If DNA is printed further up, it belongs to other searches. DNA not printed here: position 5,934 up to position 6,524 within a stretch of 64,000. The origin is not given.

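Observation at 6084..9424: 1013-aa hyper-charged single-pass membrane protein with a 96-aa acidic partner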

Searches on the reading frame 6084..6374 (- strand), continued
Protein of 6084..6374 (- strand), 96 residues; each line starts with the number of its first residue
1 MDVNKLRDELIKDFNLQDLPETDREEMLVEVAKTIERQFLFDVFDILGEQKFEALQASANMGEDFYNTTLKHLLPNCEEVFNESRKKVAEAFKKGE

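Call 69: search_protein_families(library=pfam, proteins=[P0004, P0008, P0010, P0014, P0019, P0021, P0023, P0030, P0034, P0035], max_evalue=10)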
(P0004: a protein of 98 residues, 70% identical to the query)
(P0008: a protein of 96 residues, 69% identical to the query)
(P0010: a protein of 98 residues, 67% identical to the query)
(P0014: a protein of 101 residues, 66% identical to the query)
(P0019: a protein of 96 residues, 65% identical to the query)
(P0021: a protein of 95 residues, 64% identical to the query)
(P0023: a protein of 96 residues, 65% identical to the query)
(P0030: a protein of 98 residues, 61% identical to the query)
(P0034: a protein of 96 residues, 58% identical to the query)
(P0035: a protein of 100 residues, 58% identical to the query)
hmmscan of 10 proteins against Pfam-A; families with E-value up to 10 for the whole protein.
P0004 (98 aa): 0 families

P0008 (96 aa): 2 families
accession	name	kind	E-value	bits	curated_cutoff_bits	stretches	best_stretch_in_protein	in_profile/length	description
PF18908.5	DUF5663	-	0.034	15.1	23.7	1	13-88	4-80/84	Protein of unknown function (DUF5663)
PF00071.28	Ras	-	0.05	13.6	21.6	1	31-58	40-67/162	Ras family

P0010 (98 aa): 1 family
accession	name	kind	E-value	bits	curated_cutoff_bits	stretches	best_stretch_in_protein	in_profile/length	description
PF07808.18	RED_N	-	0.03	14.4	22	1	20-95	107-178/234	RED-like protein N-terminal region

P0014 (101 aa): 0 families

P0019 (96 aa): 2 families
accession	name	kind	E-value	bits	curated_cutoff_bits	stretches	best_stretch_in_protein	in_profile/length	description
PF06393.16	BID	-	0.063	13.3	25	1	5-43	103-141/191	BH3 interacting domain (BID)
PF14684.11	Tricorn_C1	-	0.89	9.9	24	1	21-40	2-21/59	Tricorn protease C1 domain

P0021 (95 aa): 3 families
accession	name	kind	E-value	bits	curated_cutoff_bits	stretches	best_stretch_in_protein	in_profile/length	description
PF22919.1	ATP-synt_VA_C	-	0.03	14.8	24.7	1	23-75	43-94/101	C-terminal domain of V and A type ATP synthase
PF16330.10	MukB_hinge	-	0.061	13.5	27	1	23-85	26-82/167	MukB hinge domain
PF18908.5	DUF5663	-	0.088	13.8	23.7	1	11-91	2-83/84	Protein of unknown function (DUF5663)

P0023 (96 aa): 1 family
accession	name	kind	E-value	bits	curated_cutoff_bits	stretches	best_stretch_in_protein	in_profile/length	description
PF24592.1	DUF7616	-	0.033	14.6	27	1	48-71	31-54/56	Family of unknown function (DUF7616)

P0030 (98 aa): 0 families

P0034 (96 aa): 2 families
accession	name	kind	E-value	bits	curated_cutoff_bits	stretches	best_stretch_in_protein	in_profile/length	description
PF18908.5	DUF5663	-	0.04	14.9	23.7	1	10-88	1-80/84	Protein of unknown function (DUF5663)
PF22564.2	HAAS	-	0.063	14.1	27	1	16-36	10-30/55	HAAS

P0035 (100 aa): 3 families
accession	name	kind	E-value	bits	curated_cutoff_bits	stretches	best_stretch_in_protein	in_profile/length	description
PF00688.24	TGFb_propeptide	-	0.059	13.5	25.8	1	5-57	19-66/242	TGF-beta propeptide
PF18908.5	DUF5663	-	0.11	13.6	23.7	1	11-88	2-80/84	Protein of unknown function (DUF5663)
PF24592.1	DUF7616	-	0.2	12.1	27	1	49-71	32-54/56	Family of unknown function (DUF7616)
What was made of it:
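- On DUF5663 (PF18908), small protein: Residues 10-91 match profile positions 1-83 of 84 in four of the ten members scanned individually (call 69).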

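Call 73: search_protein_families(library=pfam, proteins=[L038:4950-6923:+, L039:3048-4526:+, L040:7393-9996:+, L041:8536-9993:+, L042:7918-9993:+, L021:5648-9991:+], max_evalue=0.1)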
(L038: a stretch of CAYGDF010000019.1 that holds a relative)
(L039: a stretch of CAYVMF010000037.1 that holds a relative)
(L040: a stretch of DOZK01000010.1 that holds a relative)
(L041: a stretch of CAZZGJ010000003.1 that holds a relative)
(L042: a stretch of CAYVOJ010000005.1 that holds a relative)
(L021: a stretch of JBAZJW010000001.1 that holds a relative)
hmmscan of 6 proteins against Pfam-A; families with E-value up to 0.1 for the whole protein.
L038:4950-6923:+ (658 aa): 3 families
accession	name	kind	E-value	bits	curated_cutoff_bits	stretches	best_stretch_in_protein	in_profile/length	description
PF12202.14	OSR1_C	-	0.011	16.2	22.4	1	295-331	19-55/63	Oxidative-stress-responsive kinase 1 C-terminal domain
PF19958.5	EAD6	-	0.023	15.4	27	1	619-651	30-62/75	Effector-associated domain 6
PF18093.7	Trm5_N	-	0.04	14.2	22.7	0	305-330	5-30/47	tRNA methyltransferase 5 N-terminal domain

L039:3048-4526:+ (493 aa): 1 family
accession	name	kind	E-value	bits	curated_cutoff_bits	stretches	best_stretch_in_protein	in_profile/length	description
PF03297.21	Ribosomal_S25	-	0.0052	17.4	28.8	1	107-138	55-86/101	S25 ribosomal protein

L040:7393-9996:+ (868 aa): 3 families
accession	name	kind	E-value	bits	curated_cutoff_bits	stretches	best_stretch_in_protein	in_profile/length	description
PF00481.26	PP2C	-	3e-05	24.3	20.3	1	138-210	75-145/255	Protein phosphatase 2C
PF07228.17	SpoIIE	-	0.00046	20.6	25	1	329-400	118-191/192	Stage II sporulation protein E (SpoIIE)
PF10152.14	CCDC53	-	0.076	13.9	24.6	0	537-605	23-88/147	Subunit CCDC53 of WASH complex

L041:8536-9993:+ (486 aa): 1 family
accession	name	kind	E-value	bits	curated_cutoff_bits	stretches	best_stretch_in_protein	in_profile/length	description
PF03297.21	Ribosomal_S25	-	0.0049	17.5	28.8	1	102-139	53-90/101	S25 ribosomal protein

L042:7918-9993:+ (692 aa): 1 family
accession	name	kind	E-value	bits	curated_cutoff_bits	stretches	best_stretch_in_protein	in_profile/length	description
PF21980.2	MksE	-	0.013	16.3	27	0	186-255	88-149/163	Condensin complex protein MksE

L021:5648-9991:+ (1448 aa): 2 families
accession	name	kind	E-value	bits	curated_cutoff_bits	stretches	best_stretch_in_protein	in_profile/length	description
PF09287.15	CEP1-DNA_bind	-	0.0044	17.1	24.4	0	331-376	86-131/198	CEP-1, DNA binding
PF07240.16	Turandot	-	0.016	15.6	27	0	590-629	7-46/80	Stress-inducible humoral factor Turandot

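Call 81: list_cluster_members(proteins=[L036:9479-10276:+, L036:6597-9470:+, L028:4975-5304:+, L028:1422-4952:+, L033:5895-6227:+, L014:8578-9993:+, L037:8877-9992:+, L038:4950-6923:+, L038:3296-4924:+, L040:5044-7383:+])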
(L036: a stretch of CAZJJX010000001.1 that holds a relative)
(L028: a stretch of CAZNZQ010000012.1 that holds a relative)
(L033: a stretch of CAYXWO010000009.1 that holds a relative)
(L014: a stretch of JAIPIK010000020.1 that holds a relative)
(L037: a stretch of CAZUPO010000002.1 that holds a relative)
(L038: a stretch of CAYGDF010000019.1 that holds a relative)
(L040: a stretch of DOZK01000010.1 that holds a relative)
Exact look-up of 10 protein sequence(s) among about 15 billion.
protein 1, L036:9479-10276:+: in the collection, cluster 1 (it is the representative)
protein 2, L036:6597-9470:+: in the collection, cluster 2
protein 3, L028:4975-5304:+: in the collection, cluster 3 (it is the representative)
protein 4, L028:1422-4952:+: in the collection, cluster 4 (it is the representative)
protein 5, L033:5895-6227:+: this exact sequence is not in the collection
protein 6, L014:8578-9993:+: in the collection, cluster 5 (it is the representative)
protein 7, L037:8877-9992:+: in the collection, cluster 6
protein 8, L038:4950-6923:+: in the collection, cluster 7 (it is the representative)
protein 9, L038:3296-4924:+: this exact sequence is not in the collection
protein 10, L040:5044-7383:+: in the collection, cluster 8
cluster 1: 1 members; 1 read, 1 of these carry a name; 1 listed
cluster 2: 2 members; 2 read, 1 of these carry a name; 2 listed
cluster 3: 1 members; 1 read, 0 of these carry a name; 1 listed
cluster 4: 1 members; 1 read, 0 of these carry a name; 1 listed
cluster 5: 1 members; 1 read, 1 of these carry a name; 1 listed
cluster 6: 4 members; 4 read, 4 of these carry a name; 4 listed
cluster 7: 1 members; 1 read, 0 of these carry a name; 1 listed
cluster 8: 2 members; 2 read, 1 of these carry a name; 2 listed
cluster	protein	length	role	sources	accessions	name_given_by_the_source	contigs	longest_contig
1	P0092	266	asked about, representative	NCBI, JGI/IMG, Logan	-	hypothetical protein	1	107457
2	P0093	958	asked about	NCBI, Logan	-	-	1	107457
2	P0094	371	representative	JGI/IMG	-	hypothetical protein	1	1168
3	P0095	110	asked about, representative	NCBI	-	-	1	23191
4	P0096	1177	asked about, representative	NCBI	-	-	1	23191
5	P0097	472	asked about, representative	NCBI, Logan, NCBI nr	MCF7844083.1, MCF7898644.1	hypothetical protein K9M47_04310 [Candidatus Gracilibacteria bacterium] | hypothetical protein [Candidatus Gracilibacteria bacterium]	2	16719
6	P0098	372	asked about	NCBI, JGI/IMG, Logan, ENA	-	hypothetical protein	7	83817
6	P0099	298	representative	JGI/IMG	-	hypothetical protein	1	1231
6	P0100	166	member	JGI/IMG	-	hypothetical protein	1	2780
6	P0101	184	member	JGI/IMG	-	hypothetical protein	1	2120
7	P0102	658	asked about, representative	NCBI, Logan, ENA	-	-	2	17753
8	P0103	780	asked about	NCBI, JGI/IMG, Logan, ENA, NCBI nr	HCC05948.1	TPA: hypothetical protein DEP94_01130 [Candidatus Nomurabacteria bacterium] | hypothetical protein [Candidatus Nomurabacteria bacterium]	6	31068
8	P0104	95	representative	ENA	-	-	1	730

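Call 95: find_related_loci(query=A1, collection=viral_contigs, flank=5000)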
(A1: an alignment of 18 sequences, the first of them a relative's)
Query A1 (96 aa) in viral_contigs; peptide patterns used: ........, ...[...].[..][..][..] (x = any residue, [..] = any of these).
115 stretches matched a pattern, but none encodes a relative of the query by tblastn (E <= 1e-3).

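Call 96: find_related_loci(query=A1, collection=metagenome_contigs, flank=7000)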
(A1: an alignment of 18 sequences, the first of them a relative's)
Query A1 (96 aa) in metagenome_contigs; peptide patterns used: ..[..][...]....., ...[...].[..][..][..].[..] (x = any residue, [..] = any of these).
423 stretches matched a pattern; 24 encode a relative of the query (tblastn E <= 1e-3); 24 distinct loci.
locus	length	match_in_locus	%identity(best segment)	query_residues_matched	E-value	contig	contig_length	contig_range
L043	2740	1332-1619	66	1-96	8e-42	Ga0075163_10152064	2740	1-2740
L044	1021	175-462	63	1-96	1e-41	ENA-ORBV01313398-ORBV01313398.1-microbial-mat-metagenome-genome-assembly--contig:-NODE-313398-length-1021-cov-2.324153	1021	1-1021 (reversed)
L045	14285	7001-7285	64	1-95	1e-39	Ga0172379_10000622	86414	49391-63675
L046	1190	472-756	58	1-95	5e-40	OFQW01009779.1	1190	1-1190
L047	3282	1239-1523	58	1-95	7e-39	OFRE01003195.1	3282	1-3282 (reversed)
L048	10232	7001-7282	63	1-94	2e-38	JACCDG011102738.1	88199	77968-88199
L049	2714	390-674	58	1-95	7e-39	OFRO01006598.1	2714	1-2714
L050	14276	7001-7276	64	1-92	3e-38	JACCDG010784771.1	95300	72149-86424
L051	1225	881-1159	65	1-93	2e-39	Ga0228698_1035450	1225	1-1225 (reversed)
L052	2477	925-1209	61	1-95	2e-38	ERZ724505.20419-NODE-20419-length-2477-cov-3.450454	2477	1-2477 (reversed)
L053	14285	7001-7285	61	1-95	9e-38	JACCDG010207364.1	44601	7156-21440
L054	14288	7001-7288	65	1-96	3e-37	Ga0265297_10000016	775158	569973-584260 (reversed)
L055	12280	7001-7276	63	1-92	7e-36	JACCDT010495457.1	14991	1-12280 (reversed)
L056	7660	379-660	59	1-94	2e-35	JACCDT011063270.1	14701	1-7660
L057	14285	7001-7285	56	1-95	7e-34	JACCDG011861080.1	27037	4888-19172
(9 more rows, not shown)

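Call 101: search_protein_families(library=pfam, proteins=[P0063, P0059, P0054, P0075, P0070, P0060, P0098, P0097], max_evalue=0.01)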
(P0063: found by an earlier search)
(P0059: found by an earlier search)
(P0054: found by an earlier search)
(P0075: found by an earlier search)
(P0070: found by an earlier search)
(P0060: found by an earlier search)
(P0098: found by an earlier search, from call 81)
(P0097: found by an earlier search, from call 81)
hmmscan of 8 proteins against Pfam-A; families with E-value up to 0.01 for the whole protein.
P0063 (1787 aa): 0 families

P0059 (1495 aa): 0 families

P0054 (1595 aa): 1 family
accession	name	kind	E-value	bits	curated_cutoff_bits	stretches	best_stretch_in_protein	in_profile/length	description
PF17146.10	PIN_6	-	0.0027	18.6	27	0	827-894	26-85/87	PIN domain of ribonuclease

P0075 (1285 aa): 0 families

P0070 (1262 aa): 1 family
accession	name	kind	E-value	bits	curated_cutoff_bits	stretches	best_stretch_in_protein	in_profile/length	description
PF19531.4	DUF6058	-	0.007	17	25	0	1170-1222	67-120/126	Family of unknown function (DUF6058)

P0060 (1172 aa): 0 families

P0098 (372 aa): 0 families

P0097 (472 aa): 0 families

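Call 102: search_protein_families(library=pfam, proteins=[P0103, L039:1086-3020:+, L038:3296-4924:+, P0096, P0093, P0053, P0072], max_evalue=0.01)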
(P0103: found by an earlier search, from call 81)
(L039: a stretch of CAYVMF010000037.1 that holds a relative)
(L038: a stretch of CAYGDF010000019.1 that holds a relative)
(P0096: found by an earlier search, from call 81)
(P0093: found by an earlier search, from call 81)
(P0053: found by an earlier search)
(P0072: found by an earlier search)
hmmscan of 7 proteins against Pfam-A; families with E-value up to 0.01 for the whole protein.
P0103 (780 aa): 0 families

L039:1086-3020:+ (645 aa): 0 families

L038:3296-4924:+ (543 aa): 0 families

P0096 (1177 aa): 0 families

P0093 (958 aa): 0 families

P0053 (1438 aa): 1 family
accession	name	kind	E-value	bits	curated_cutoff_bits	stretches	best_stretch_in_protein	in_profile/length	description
PF10280.14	Med11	-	0.0099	16.8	26.9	1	208-276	3-73/120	Mediator complex protein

P0072 (1025 aa): 0 families
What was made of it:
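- There are no toxin or enzyme domains apart from one PP2C (calls 73, 101, 102).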

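Call 103: search_protein_families(library=padloc, proteins=[window:6084-6374:-, P0063, P0092, P0102], max_evalue=0.1)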
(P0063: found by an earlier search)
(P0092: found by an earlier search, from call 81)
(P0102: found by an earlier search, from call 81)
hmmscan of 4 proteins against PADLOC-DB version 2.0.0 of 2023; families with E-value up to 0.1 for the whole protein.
window:6084-6374:- (96 aa): 0 families

P0063 (1787 aa): 0 families

P0092 (266 aa): 1 family
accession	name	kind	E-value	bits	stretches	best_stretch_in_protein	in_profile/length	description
PDLC03831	BovA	-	0.00073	16.2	1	91-179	213-303/720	-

P0102 (658 aa): 1 family
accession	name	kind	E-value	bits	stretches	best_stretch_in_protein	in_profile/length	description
PDLC03927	PsyrA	-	0.00019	18.7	1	275-329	337-392/398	-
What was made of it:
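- On Anti-phage defence systems (PADLOC): Only weak partial 16-19-bit hits for two relatives (call 103).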
